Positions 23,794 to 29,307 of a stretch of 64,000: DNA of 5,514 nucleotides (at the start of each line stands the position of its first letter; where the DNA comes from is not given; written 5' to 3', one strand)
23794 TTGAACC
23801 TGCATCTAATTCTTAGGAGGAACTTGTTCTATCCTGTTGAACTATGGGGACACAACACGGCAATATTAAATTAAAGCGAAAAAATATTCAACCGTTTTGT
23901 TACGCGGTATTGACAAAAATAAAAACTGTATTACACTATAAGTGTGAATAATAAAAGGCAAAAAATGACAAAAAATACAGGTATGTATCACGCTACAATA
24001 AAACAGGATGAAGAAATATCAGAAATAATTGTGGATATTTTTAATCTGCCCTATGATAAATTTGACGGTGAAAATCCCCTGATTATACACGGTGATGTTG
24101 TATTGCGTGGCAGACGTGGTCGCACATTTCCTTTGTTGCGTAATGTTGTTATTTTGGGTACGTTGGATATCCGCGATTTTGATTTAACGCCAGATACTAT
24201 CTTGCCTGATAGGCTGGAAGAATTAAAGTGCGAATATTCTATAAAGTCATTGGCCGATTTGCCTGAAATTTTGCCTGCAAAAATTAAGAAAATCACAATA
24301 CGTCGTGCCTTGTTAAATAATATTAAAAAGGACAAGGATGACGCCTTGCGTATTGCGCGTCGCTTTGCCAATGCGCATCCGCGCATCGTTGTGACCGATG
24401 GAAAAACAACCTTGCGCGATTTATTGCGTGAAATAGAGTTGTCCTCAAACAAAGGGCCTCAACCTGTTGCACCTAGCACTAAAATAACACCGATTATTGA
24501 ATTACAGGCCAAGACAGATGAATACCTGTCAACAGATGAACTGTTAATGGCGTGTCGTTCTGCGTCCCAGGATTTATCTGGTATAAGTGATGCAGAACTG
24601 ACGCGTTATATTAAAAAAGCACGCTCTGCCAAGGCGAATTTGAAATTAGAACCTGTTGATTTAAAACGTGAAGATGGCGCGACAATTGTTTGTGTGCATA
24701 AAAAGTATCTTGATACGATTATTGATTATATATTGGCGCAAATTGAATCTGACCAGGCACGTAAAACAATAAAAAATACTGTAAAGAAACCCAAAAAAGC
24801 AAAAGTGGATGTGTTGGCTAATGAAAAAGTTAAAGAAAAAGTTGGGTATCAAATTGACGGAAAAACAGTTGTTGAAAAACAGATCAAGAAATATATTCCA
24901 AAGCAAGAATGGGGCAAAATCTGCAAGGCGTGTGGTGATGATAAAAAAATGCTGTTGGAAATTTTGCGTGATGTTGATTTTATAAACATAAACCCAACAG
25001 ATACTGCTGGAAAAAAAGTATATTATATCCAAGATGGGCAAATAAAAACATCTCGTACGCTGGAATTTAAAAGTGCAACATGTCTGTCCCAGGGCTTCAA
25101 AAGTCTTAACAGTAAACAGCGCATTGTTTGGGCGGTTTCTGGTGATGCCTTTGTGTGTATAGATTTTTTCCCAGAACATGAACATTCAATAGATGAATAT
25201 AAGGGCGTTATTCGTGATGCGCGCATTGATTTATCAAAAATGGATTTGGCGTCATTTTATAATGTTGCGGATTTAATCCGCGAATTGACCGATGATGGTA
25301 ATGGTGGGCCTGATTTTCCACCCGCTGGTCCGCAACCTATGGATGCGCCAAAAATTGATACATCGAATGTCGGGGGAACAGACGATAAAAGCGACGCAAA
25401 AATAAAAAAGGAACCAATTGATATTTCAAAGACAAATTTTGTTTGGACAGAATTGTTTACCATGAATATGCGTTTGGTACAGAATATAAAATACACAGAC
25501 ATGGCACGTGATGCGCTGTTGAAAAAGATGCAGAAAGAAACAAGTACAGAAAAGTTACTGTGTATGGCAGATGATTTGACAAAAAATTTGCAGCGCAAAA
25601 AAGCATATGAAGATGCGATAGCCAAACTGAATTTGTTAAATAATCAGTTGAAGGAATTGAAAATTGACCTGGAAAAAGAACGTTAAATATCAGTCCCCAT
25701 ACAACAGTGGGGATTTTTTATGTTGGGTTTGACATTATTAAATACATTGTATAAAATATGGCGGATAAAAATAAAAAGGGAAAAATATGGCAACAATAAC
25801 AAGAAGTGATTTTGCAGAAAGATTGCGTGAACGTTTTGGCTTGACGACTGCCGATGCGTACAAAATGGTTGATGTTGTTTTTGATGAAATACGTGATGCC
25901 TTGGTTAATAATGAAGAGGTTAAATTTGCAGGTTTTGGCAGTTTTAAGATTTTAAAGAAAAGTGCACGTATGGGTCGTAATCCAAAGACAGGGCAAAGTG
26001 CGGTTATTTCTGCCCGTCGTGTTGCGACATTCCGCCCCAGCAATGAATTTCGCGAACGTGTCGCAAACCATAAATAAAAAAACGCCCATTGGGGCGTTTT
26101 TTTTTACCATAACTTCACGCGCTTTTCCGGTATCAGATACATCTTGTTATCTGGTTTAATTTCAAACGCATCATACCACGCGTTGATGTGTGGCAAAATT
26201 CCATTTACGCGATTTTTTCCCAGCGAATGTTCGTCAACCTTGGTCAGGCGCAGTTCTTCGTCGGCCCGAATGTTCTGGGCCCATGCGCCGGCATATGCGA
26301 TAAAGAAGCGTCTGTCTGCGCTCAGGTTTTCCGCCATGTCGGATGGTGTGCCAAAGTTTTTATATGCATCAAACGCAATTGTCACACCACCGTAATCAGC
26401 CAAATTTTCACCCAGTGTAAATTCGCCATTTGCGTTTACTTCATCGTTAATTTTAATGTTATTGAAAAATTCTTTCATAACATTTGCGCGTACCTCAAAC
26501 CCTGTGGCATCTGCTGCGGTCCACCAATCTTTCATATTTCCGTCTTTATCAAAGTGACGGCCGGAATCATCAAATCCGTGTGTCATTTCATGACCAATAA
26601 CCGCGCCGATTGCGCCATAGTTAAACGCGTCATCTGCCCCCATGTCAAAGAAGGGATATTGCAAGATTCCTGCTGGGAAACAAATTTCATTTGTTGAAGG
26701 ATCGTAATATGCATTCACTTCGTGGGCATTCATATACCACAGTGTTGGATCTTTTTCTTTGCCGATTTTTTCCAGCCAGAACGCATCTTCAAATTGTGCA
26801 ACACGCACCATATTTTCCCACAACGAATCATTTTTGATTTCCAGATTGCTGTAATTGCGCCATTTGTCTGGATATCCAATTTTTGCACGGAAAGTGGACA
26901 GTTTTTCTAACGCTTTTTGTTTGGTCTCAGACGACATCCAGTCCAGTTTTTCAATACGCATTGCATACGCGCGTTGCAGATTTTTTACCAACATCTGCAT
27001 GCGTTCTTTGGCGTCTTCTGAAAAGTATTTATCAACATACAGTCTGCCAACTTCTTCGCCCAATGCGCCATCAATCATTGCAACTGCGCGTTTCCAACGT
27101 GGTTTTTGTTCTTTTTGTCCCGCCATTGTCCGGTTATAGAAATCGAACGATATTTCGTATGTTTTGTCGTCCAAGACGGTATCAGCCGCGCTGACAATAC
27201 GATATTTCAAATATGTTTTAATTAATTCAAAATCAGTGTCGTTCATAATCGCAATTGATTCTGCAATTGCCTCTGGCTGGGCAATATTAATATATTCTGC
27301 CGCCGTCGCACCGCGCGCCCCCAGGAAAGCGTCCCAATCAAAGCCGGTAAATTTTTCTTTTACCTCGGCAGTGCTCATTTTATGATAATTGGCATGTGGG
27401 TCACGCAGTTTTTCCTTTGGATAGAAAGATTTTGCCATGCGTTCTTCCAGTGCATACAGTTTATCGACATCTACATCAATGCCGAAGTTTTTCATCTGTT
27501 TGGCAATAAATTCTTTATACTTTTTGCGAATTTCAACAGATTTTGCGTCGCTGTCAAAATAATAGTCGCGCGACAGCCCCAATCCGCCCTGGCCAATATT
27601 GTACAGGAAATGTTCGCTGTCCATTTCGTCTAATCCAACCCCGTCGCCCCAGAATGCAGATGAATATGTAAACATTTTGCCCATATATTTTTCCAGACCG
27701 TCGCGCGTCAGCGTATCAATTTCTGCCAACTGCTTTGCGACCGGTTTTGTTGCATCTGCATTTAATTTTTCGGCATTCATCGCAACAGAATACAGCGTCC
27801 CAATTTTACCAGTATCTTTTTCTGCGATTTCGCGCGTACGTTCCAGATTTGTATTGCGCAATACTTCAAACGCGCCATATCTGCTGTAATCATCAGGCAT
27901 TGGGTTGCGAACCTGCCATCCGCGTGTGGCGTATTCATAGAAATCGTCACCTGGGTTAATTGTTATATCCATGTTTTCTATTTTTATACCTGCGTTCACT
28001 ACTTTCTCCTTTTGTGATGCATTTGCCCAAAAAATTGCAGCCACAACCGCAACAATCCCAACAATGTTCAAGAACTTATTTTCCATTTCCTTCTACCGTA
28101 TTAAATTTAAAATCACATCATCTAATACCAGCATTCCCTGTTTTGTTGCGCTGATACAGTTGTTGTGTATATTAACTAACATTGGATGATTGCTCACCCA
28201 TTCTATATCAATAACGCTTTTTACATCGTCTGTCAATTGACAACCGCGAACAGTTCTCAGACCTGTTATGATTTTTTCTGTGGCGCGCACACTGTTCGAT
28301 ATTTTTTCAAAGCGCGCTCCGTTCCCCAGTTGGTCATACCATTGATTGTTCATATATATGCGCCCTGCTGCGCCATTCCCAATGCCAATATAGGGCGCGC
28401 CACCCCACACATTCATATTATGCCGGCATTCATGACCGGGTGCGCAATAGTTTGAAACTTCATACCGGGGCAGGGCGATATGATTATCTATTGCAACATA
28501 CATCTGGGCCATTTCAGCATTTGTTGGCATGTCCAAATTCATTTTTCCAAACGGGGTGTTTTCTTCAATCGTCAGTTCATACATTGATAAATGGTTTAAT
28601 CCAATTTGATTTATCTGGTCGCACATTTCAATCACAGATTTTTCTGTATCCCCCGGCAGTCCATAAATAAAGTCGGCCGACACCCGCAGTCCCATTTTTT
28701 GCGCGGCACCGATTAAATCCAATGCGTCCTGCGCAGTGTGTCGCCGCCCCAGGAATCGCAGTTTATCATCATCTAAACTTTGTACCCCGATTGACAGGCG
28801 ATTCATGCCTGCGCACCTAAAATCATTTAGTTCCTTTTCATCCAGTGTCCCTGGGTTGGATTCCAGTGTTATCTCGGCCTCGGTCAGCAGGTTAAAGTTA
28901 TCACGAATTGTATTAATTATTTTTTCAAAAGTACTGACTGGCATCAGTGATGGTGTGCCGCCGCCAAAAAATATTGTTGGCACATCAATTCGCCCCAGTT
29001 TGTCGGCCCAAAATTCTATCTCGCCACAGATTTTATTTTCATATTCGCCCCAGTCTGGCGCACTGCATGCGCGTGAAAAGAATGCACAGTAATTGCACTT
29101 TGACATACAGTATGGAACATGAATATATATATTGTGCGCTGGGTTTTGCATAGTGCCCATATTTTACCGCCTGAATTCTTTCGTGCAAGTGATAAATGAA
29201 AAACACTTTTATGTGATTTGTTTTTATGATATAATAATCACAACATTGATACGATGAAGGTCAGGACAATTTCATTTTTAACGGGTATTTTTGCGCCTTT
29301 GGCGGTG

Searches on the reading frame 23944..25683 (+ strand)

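Call 4: search_protein_families(library=pfam, proteins=[window:23944-25683:+], max_evalue=1)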
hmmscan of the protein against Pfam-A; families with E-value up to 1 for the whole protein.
window:23944-25683:+ (580 aa): 0 families

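Call 5: search_protein_families(library=ncbifam, proteins=[window:23944-25683:+], max_evalue=1)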
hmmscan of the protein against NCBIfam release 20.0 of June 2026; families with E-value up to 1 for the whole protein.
window:23944-25683:+ (580 aa): 0 families

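Call 69: search_protein_families(library=phrogs, proteins=[window:23944-25683:+], max_evalue=0.01)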
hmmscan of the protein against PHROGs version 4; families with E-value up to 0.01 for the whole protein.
window:23944-25683:+ (580 aa): 1 family
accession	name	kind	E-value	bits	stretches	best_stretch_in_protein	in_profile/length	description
phrog_5196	-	unknown function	0.00088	20.6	0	248-310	29-91/97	-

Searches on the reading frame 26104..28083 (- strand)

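Call 13: search_protein_families(library=pfam, proteins=[window:26104-28083:-], max_evalue=0.001)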
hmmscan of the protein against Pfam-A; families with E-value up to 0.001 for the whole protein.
window:26104-28083:- (659 aa): 2 families
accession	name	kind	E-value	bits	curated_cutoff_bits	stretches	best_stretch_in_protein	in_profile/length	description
PF05649.18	Peptidase_M13_N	-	4.9e-100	336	32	1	44-405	1-381/381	Peptidase family M13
PF01431.27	Peptidase_M13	-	1e-65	221.7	24.5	1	457-656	1-205/205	Peptidase family M13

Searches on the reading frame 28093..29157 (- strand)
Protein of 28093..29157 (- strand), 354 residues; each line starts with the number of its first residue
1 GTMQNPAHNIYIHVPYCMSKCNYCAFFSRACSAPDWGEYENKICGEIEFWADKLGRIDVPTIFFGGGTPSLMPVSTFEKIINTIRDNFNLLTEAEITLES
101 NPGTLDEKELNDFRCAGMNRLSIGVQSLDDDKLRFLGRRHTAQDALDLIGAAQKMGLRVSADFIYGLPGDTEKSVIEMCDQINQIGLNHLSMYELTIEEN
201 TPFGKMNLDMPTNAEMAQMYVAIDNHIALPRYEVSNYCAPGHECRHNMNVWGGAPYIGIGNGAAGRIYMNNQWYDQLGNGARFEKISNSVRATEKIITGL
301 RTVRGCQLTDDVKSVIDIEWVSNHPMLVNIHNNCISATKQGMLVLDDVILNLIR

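Call 13: search_protein_families(library=pfam, proteins=[window:28093-29157:-], max_evalue=0.001)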
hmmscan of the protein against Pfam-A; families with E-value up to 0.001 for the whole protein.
window:28093-29157:- (354 aa): 1 family
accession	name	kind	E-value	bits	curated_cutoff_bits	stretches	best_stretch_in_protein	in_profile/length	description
PF04055.27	Radical_SAM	-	2.2e-29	103.2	29.5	1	11-181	1-165/166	Radical SAM superfamily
